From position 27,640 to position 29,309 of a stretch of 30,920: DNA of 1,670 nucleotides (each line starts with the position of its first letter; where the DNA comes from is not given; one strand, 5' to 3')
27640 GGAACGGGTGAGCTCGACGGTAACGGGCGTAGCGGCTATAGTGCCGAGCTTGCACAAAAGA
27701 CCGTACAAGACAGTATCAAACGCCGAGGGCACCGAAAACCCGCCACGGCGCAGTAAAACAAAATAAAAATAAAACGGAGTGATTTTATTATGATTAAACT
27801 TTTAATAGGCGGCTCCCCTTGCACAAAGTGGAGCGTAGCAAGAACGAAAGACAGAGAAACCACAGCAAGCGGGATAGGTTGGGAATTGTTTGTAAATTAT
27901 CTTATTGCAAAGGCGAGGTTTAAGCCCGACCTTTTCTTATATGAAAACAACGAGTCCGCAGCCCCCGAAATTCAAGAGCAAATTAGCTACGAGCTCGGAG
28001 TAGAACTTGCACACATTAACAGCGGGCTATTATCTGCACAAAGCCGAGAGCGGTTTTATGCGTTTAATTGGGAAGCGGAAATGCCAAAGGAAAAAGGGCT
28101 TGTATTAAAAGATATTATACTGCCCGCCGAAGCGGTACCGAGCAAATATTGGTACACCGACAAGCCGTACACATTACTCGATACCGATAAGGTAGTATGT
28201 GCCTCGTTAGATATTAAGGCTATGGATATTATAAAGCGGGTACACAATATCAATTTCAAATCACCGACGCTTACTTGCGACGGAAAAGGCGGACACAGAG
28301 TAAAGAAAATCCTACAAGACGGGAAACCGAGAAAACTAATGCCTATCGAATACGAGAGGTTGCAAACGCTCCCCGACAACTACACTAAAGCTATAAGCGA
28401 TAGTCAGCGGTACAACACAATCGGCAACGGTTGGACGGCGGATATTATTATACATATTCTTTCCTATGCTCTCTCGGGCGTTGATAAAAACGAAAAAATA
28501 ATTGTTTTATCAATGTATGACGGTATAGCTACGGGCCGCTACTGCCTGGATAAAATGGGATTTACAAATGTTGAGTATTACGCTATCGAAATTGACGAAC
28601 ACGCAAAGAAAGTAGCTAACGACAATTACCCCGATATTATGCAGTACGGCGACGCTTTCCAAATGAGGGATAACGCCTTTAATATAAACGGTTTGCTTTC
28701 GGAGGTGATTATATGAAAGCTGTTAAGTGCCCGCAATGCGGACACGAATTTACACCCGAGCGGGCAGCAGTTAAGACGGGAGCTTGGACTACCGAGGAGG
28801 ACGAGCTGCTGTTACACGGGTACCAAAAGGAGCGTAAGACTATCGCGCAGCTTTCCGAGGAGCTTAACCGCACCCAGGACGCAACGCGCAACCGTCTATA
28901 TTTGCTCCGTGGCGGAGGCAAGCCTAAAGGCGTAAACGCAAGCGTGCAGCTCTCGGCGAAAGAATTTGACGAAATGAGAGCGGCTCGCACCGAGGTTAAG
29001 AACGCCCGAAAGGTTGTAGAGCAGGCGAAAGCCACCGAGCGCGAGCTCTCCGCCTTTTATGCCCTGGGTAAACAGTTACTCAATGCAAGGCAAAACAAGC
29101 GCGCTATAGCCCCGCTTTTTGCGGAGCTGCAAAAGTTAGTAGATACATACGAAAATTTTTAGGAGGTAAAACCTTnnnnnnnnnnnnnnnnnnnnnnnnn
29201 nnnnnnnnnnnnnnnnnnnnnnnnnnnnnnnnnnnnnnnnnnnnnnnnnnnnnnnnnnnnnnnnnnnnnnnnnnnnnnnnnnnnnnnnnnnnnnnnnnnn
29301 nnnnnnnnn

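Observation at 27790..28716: Circularly permuted C5-cytosine methyltransferase (motifs IV-X precede I-III)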

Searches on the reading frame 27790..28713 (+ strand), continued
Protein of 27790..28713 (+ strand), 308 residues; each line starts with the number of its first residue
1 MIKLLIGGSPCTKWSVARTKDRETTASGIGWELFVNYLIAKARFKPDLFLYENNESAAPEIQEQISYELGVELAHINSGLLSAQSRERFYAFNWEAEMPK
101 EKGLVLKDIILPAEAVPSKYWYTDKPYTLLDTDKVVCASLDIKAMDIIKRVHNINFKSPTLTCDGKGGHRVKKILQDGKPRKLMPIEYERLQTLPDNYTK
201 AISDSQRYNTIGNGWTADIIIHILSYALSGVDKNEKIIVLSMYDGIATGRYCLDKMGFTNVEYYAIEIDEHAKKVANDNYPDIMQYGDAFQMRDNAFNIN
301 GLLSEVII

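Call 47: find_related_loci(query=A1, collection=genome_contigs, flank=5000)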
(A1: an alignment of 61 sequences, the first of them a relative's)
Query A1 (308 aa) in genome_contigs; peptide patterns used: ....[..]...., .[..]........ (x = any residue, [..] = any of these).
315 stretches matched a pattern; 310 encode a relative of the query (tblastn E <= 1e-3); the best 80 are kept; 80 distinct loci.
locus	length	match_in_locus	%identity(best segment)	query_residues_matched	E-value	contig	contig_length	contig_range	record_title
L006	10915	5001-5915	78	1-305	3e-167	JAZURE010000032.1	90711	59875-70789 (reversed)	MAG: Clostridia bacterium isolate T1900044853_TS20190319.MAGScoT_cleanbin_000010 SGB_3039_k141_1125286, whole genome sho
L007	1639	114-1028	78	1-305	0e+0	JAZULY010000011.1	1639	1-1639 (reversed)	MAG: Acutalibacteraceae bacterium isolate T1900044899_TS20190365.MAGScoT_cleanbin_000039 SGB_3293_k141_291649, whole gen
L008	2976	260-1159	54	1-297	1e-103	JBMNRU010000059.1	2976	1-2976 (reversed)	MAG: Lachnospiraceae bacterium isolate SBF912SR2HQ0062 scaffold_149621_c1, whole genome shotgun sequence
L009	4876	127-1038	54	1-300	4e-96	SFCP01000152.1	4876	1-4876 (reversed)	MAG: Bacteroidales bacterium isolate W0P13.011 Contig16226, whole genome shotgun sequence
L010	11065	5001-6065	48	1-301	4e-95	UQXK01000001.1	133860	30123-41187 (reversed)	uncultured Clostridiales bacterium isolate UMGS731 genome assembly, contig: NODE_36_length_133860_cov_6.558350, whole ge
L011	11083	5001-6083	48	1-293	1e-94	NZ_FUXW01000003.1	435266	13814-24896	Butyricicoccus pullicaecorum DSM 23266, whole genome shotgun sequence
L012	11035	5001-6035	47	1-301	2e-92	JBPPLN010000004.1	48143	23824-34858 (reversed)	Acutalibacteraceae bacterium SVS042 scaffold_4, whole genome shotgun sequence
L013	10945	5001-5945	50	1-296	1e-90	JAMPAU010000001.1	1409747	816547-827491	MAG: Ruminococcus flavefaciens isolate NALB_7813_7 Scaffold_#1__SCF_001__1408647_bp, whole genome shotgun sequence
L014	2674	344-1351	47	1-306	2e-92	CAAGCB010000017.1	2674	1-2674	MAG TPA_asm: Alphaproteobacteria bacterium, isolate HGM16793, WGS project CAAGCB010000000 data, contig: SRS476094_28_k11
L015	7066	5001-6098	45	1-293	3e-89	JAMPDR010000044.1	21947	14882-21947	MAG: Ruminococcus sp. isolate NALB_7823_32 Scaffold_#44__SCF_044___21979_bp, whole genome shotgun sequence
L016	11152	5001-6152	44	2-299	4e-88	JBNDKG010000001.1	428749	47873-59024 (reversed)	Clostridiales Family XIII bacterium PM5-7 Ga0505174_01, whole genome shotgun sequence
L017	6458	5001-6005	48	1-308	5e-88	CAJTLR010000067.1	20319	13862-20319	MAG TPA_asm: uncultured Acetatifactor sp. isolate MGBC101489 genome assembly, contig: MGBC101489.67, whole genome shotgu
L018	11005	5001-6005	48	1-308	4e-88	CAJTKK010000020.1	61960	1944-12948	MAG TPA_asm: uncultured Lachnospiraceae bacterium isolate MGBC100172 genome assembly, contig: MGBC100172.20, whole genom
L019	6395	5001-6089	44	1-299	8e-88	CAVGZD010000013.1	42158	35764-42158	Lachnospiraceae bacterium isolate H07636-L1_cleanbin_000007 genome assembly, contig: Spades_H07636-L1_contig_353, whole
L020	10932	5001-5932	53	1-301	3e-85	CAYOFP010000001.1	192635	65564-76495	MAG TPA_asm: uncultured Lachnospiraceae bacterium isolate SRP199465_co1_403 genome assembly, contig: NODE_51_length_1926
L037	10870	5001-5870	49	4-288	3e-60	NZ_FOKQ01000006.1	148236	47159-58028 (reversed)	Ruminococcus albus strain AR67, whole genome shotgun sequence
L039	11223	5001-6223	50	4-288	1e-59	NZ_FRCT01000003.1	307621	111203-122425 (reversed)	Ruminococcus flavefaciens strain Y1, whole genome shotgun sequence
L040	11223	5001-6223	50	4-288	9e-59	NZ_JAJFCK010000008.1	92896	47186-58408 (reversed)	Ruminococcus callidus strain MSK.21.81 EBJNMNME_8, whole genome shotgun sequence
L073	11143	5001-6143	37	2-299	2e-46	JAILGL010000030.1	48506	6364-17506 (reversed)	MAG: Lachnospiraceae bacterium isolate RUI097 k141_11120220_flag=0_multi=29.0903_len=48506, whole genome shotgun sequenc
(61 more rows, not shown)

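Call 48: list_cluster_members(proteins=[P0054, P0007, P0118, P0044, P0030])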
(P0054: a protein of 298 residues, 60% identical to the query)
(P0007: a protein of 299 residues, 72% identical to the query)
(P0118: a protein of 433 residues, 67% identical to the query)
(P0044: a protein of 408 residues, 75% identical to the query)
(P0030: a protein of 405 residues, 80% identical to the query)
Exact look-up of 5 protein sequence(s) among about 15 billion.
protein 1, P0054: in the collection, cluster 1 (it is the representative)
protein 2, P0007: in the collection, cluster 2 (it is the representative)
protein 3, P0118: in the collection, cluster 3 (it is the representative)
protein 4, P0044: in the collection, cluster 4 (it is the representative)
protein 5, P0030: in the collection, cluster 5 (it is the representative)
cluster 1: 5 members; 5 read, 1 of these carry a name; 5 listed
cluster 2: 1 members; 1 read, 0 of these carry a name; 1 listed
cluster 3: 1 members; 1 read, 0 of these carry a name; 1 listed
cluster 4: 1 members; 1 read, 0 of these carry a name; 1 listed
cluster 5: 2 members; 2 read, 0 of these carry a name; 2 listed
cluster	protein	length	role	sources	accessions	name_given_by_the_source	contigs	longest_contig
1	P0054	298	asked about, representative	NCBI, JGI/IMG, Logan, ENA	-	DNA (cytosine-5)-methyltransferase 3A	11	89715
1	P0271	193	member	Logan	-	-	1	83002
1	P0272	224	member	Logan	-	-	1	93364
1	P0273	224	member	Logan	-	-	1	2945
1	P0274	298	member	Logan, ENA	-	-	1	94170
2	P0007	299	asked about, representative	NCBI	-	-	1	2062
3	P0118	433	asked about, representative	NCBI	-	-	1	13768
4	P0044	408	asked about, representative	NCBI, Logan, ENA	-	-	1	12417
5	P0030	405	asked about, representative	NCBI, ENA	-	-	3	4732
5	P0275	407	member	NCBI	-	-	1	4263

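Call 50: find_encoding_contigs(protein=P0054, flank=5000, max_places=3)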
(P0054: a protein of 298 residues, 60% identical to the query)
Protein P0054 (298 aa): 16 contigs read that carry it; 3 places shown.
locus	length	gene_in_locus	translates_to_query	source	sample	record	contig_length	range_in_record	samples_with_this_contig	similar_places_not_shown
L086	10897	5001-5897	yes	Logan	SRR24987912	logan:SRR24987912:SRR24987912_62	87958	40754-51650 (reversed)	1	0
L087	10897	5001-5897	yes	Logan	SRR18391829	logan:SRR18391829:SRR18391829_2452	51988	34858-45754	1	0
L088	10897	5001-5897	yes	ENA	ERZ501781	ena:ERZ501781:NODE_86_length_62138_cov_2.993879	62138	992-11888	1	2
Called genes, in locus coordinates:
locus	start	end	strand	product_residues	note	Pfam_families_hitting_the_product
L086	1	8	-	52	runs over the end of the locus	-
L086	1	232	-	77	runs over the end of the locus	PF26096:DUF8033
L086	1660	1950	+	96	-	-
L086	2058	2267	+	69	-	-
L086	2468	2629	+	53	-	-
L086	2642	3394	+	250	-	PF02498:Bro-N, PF03374:ANT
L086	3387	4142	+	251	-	-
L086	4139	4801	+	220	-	-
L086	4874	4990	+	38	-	-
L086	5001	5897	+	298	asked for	PF00145:DNA_methylase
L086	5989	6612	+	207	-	PF26128:Gad2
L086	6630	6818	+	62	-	-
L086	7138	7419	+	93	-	-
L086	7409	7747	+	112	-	-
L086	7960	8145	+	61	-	-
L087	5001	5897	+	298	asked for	PF00145:DNA_methylase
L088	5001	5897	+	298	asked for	PF00145:DNA_methylase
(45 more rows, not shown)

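Call 51: find_encoding_contigs(protein=P0080, flank=5000, max_places=2)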
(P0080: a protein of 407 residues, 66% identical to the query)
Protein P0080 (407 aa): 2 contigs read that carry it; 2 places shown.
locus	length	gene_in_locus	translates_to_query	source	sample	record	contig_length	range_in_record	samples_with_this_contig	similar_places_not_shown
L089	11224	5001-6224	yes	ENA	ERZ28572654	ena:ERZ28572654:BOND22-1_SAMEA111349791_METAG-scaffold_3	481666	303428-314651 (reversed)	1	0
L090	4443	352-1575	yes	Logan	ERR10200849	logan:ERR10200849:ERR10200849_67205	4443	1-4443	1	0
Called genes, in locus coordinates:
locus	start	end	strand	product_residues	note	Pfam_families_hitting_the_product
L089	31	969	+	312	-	-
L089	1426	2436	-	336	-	PF00579:tRNA-synt_1b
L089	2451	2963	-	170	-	-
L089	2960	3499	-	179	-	PF28549:NDPSase_N, PF00293:NUDIX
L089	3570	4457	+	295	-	PF00246:Peptidase_M14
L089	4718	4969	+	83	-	PF13936:HTH_38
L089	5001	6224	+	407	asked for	PF00145:DNA_methylase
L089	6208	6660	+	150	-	-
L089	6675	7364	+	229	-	PF19789:DUF6273 (faint)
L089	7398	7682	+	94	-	-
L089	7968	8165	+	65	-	-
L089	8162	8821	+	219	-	PF01464:SLT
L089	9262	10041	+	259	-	PF23343:REP_ORF2-G2P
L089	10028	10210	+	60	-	-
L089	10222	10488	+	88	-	-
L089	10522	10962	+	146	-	-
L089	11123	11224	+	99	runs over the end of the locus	PF01844:HNH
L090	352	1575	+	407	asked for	PF00145:DNA_methylase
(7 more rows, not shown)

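Call 52: find_encoding_contigs(protein=P0116, flank=5000, max_places=2)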
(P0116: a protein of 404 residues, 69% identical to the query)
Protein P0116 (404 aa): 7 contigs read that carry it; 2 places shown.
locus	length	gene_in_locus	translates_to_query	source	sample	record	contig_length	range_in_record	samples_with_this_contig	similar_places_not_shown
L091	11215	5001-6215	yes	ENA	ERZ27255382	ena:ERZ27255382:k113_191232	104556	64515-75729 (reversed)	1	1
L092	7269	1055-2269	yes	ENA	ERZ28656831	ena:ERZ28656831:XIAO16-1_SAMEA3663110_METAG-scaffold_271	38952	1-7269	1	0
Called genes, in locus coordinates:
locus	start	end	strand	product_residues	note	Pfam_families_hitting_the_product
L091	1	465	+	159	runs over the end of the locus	PF01145:Band_7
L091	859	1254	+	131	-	PF14279:HNH_5 (weak), PF01844:HNH, PF13391:HNH_2 (weak)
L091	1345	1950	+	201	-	-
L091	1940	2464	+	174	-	PF00692:dUTPase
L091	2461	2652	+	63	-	-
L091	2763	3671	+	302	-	-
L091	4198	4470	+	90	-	-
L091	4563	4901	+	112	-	-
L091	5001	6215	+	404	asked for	PF00145:DNA_methylase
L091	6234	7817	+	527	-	PF05869:Dam (weak), PF13708:DUF4942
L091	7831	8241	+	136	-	-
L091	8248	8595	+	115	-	-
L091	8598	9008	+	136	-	-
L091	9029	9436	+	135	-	PF01797:Y1_Tnp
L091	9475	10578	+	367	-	PF12323:HTH_OrfB_IS605, PF01385:OrfB_IS605, PF07282:Cas12f1-like_TNB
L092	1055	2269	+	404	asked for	PF00145:DNA_methylase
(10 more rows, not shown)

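Call 64: search_protein_families(library=phrogs, proteins=[window:27790-28713:+], max_evalue=0.001)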
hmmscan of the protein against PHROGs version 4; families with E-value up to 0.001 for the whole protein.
window:27790-28713:+ (308 aa): 7 families
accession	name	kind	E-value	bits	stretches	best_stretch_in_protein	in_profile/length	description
phrog_17284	-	unknown function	1.8e-49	169.2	2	151-262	128-245/245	-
phrog_116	-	other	1.6e-31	110.5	2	3-224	272-486/779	DNA methyltransferase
phrog_16528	-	other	4.5e-13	50.3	1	153-223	143-213/236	DNA methyltransferase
phrog_16427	-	other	7e-09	36.7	1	175-276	110-215/235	DNA methyltransferase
phrog_363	-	other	1.5e-07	31.9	1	231-294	48-109/327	DNA methyltransferase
phrog_26324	-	other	2.9e-05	25.2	1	169-223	136-199/210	DNA methyltransferase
phrog_13621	-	unknown function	0.00047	21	0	168-214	44-95/121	-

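Call 66: fold_search(model_id=the predicted structure, library=viral)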
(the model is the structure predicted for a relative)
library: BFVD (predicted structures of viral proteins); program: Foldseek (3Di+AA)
matches with E <= 10: 467; with E <= 0.001: 30
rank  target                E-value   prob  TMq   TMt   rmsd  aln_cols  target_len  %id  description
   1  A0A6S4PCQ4            1.5e-16  1.00  0.62  0.41   7.1       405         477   24  DNA (cytosine-5-)-methyltransferase [uncultured phage_MedDCM-OCT-S42-C7]
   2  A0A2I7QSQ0            7.4e-14  1.00  0.59  0.70   2.6       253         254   20  (no name in the UniProt tables at hand)
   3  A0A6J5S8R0            2.9e-13  1.00  0.59  0.47   4.9       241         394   26  DNA (cytosine-5-)-methyltransferase [uncultured Caudovirales phage]
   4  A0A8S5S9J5            4.5e-13  1.00  0.47  0.42   9.9       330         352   23  Cytosine specific methyltransferase [Phage sp. ctGns7]
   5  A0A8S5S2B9            7.5e-12  1.00  0.56  0.37   8.6       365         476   19  Cytosine-specific methyltransferase [Siphoviridae sp. ctCIv11]
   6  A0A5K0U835            3.4e-10  1.00  0.54  0.25   5.3       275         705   21  Cytosine-specific methyltransferase [Yasminevirus sp. GU-2018]
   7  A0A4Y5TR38            4.6e-09  1.00  0.53  0.49   4.7       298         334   19  (no name in the UniProt tables at hand)
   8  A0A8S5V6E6            4.4e-08  1.00  0.52  0.16  19.6       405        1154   16  DNA polymerase [Siphoviridae sp. ctmqu18]
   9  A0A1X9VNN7            1.0e-07  1.00  0.49  0.50   5.5       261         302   19  Putative DNA cytosine-5--methyltransferase [Mimivirus AB-566-O17]
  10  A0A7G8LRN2            1.1e-07  1.00  0.29  0.91   1.8        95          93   37  DNA (cytosine-5-)-methyltransferase (Fragment) [Bacteriophage sp.]
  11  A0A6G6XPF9            2.7e-07  1.00  0.53  0.39  10.9       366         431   15  (no name in the UniProt tables at hand)
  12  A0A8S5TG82            4.1e-07  1.00  0.33  0.24   3.6       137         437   24  Cytosine specific methyltransferase [Siphoviridae sp. ctbgC51]
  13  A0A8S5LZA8            5.3e-07  1.00  0.36  0.22  21.4       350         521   14  Cytosine specific methyltransferase [Podoviridae sp. ctDgT26]
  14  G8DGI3                1.8e-06  1.00  0.46  0.33   7.1       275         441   14  (no name in the UniProt tables at hand)
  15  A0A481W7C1            1.8e-06  1.00  0.48  0.41  10.1       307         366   15  Cytosine-specific methyltransferase [Fusobacterium phage Fnu1]
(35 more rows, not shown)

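Call 67: get_annotated_region(hit=H5, flank=300)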
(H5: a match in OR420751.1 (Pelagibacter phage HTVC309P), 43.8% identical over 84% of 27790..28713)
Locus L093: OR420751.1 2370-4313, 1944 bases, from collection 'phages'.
description: Pelagibacter phage HTVC309P, complete genome.
organism: Pelagibacter phage HTVC309P (NCBI taxid 3072840)
taxonomy: Viruses; Duplodnaviria; Heunggongvirae; Uroviricota; Caudoviricetes; Autographiviridae
host: Candidatus Pelagibacter sp.FZCC0233; source: marine; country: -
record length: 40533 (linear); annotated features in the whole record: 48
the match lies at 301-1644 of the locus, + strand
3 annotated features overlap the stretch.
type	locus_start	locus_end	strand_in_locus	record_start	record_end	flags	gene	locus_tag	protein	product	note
CDS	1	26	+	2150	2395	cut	-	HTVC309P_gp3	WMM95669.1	hypothetical protein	-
CDS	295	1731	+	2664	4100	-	-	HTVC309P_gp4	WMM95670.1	DNA methylase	-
CDS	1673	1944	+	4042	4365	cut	-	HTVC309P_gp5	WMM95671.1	hypothetical protein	-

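Call 68: get_annotated_region(hit=H4, flank=300)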
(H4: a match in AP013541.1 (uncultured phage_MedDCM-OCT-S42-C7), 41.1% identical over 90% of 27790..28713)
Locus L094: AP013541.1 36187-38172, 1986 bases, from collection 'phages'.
description: Uncultured phage_MedDCM-OCT-S42-C7 DNA, complete genome, group G8, isolate: uvMED-CGR-C97-MedDCM-OCT-S42-C7.
organism: uncultured phage_MedDCM-OCT-S42-C7 (NCBI taxid 2741073)
taxonomy: Viruses; Duplodnaviria; Heunggongvirae; Uroviricota; Caudoviricetes; Autographiviridae; Sieqvirus; Sieqvirus S42C7
host: -; source: metagenomic fosmid library constructed from the 0.2-5um-size plankton collected from the deep chlorophyll ...; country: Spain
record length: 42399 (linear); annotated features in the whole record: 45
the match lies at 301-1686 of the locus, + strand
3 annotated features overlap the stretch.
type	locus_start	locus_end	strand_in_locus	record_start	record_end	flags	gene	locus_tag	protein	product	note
CDS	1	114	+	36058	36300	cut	-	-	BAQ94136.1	hypothetical protein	-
CDS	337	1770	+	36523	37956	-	-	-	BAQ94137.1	Site-specific DNA methylase (Dcm)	-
CDS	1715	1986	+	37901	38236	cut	-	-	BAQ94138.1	hypothetical protein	-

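Call 69: get_annotated_region(hit=H8, flank=600)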
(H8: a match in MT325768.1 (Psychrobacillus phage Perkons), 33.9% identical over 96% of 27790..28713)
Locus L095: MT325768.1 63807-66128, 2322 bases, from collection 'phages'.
description: Psychrobacillus phage Perkons, complete genome.
organism: Psychrobacillus phage Perkons (NCBI taxid 2729574)
taxonomy: Viruses; Duplodnaviria; Heunggongvirae; Uroviricota; Caudoviricetes
host: Psychrobacillus psychrodurans; source: ice-free soil sample (4-10 cm depth) collected near Rasmussen hut; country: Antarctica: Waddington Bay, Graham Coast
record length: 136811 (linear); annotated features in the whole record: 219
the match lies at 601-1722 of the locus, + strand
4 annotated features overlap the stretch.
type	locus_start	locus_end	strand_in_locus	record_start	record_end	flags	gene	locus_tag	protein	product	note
CDS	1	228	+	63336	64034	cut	-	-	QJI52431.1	hypothetical protein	ORF134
CDS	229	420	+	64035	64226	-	-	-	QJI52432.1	hypothetical protein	ORF135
CDS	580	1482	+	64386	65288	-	-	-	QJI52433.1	site-specific DNA-cytosine methylase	ORF136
CDS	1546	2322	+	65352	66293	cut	-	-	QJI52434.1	site-specific DNA-cytosine methylase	ORF137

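Call 70: get_annotated_region(hit=H3, flank=600)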
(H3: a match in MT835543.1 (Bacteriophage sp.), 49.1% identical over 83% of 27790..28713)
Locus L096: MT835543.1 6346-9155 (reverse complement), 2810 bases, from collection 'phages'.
description: UNVERIFIED: Bacteriophage sp. clone scaffold_137 genomic sequence.
organism: Bacteriophage sp. (NCBI taxid 38018)
taxonomy: Viruses
host: -; source: human fecal samples; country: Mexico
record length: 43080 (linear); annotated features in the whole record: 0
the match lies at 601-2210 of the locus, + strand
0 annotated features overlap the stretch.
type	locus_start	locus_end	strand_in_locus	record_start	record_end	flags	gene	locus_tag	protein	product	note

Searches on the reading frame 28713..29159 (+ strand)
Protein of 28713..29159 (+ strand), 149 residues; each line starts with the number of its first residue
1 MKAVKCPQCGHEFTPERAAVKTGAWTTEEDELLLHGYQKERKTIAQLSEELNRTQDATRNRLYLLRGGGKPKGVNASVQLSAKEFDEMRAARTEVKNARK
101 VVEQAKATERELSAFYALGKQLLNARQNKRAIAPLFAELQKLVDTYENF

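Call 12: search_protein_families(library=phrogs, proteins=[window:28713-29159:+], max_evalue=0.00001)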
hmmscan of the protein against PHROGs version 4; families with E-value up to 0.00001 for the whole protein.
window:28713-29159:+ (149 aa): 2 families
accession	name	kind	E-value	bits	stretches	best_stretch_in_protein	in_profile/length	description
phrog_323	-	transcription regulation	2.3e-06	28.4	1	16-75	88-142/319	transcriptional regulator, D5-like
phrog_38779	-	unknown function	8.8e-06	26.6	0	15-62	9-54/61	-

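Call 32: search_protein_families(library=pfam, proteins=[window:28713-29159:+], max_evalue=0.001)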
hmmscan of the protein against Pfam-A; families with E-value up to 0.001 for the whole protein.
window:28713-29159:+ (149 aa): 2 families
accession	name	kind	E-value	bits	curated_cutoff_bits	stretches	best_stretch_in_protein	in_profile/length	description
PF16003.10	DUF4776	-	0.00065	19.3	27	1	4-145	23-163/503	Domain of unknown function (DUF4776)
PF00249.37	Myb_DNA-binding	-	0.00068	20.1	24.4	0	23-63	2-43/46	Myb-like DNA-binding domain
